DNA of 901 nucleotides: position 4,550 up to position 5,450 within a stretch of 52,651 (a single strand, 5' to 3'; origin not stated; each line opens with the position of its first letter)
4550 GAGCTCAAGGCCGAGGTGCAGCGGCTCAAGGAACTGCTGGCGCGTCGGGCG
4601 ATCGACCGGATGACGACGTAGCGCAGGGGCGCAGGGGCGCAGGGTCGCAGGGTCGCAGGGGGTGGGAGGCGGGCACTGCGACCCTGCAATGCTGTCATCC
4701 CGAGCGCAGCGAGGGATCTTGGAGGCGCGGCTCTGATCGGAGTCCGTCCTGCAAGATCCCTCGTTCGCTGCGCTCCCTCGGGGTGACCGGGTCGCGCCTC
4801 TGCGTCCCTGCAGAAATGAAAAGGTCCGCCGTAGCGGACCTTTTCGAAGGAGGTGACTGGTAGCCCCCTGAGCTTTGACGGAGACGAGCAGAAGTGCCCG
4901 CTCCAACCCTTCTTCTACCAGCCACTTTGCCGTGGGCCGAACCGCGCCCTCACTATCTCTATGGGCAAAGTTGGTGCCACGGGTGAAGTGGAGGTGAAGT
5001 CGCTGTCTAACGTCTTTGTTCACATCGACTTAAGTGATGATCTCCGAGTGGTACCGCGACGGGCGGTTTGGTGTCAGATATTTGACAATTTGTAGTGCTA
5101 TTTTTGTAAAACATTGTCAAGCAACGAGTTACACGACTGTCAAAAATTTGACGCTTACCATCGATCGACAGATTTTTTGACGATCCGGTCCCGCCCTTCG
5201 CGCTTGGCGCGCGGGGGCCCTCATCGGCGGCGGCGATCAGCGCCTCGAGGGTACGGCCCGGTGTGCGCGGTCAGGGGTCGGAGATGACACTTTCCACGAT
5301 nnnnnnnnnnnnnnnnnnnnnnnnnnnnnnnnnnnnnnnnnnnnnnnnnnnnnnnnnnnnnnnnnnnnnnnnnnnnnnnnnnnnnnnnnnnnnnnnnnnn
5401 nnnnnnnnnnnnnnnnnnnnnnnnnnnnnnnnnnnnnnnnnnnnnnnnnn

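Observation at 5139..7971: Degenerate ~120-bp direct repeats, including a frameshifted copy of the GGDEF gene's 3' end, bracket a single-gene insertion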

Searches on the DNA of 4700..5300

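Call 19: search_rna_families(source=window, start=4700, end=5300, threshold=evalue, max_evalue=10, show_alignments=3)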
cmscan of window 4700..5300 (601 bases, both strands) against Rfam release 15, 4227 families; matches with E-value up to 10: 11.
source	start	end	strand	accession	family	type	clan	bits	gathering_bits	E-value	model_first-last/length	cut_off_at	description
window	4819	4914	-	RF02144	rsmX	Gene;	CL00106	22.3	56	0.053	1-114/114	no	rsmX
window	4705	4767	+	RF03978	mir-1269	Gene; miRNA;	-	20.6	100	0.87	1-90/90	no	mir-1269 microRNA precursor family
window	4704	4773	-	RF03527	mir-3072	Gene; miRNA;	-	18.2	86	3.7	1-83/83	no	mir-3072 microRNA precursor family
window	4818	4920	-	RF01400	istR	Gene; antitoxin;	-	18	45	0.37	1-130/130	no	istR Hfq binding RNA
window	5253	5287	+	RF01862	TB10Cs4H2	Gene; snRNA; snoRNA; HACA-box;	-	14.9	50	4.6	1-67/67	no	Trypanosomatid snoRNA TB10Cs4H2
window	4702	4775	-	RF04279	mir-H20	Gene; miRNA;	CL00141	14.9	99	7.8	5-77/82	no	mir-H20 microRNA precursor family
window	4700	4786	+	RF03182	MIR6032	Gene; miRNA;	-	14.9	102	8.9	12-100/100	5'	MIR6032 microRNA precursor family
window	4709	4765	+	RF03848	mir-1549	Gene; miRNA;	-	14.8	91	7.1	1-63/63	no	mir-1549 microRNA precursor family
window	4816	4896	-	RF00106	RNAI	Gene; antisense;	-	14.3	47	5.4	1-102/102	no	RNAI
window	4903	4992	-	RF00104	mir-10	Gene; miRNA;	-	13.5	47.5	5.4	1-74/74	no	mir-10 microRNA precursor family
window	4892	5255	-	RF02267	Vax2os1_2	Gene; lncRNA;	-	3.8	55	8.6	125-466/466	no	Vax2os1 conserved region 2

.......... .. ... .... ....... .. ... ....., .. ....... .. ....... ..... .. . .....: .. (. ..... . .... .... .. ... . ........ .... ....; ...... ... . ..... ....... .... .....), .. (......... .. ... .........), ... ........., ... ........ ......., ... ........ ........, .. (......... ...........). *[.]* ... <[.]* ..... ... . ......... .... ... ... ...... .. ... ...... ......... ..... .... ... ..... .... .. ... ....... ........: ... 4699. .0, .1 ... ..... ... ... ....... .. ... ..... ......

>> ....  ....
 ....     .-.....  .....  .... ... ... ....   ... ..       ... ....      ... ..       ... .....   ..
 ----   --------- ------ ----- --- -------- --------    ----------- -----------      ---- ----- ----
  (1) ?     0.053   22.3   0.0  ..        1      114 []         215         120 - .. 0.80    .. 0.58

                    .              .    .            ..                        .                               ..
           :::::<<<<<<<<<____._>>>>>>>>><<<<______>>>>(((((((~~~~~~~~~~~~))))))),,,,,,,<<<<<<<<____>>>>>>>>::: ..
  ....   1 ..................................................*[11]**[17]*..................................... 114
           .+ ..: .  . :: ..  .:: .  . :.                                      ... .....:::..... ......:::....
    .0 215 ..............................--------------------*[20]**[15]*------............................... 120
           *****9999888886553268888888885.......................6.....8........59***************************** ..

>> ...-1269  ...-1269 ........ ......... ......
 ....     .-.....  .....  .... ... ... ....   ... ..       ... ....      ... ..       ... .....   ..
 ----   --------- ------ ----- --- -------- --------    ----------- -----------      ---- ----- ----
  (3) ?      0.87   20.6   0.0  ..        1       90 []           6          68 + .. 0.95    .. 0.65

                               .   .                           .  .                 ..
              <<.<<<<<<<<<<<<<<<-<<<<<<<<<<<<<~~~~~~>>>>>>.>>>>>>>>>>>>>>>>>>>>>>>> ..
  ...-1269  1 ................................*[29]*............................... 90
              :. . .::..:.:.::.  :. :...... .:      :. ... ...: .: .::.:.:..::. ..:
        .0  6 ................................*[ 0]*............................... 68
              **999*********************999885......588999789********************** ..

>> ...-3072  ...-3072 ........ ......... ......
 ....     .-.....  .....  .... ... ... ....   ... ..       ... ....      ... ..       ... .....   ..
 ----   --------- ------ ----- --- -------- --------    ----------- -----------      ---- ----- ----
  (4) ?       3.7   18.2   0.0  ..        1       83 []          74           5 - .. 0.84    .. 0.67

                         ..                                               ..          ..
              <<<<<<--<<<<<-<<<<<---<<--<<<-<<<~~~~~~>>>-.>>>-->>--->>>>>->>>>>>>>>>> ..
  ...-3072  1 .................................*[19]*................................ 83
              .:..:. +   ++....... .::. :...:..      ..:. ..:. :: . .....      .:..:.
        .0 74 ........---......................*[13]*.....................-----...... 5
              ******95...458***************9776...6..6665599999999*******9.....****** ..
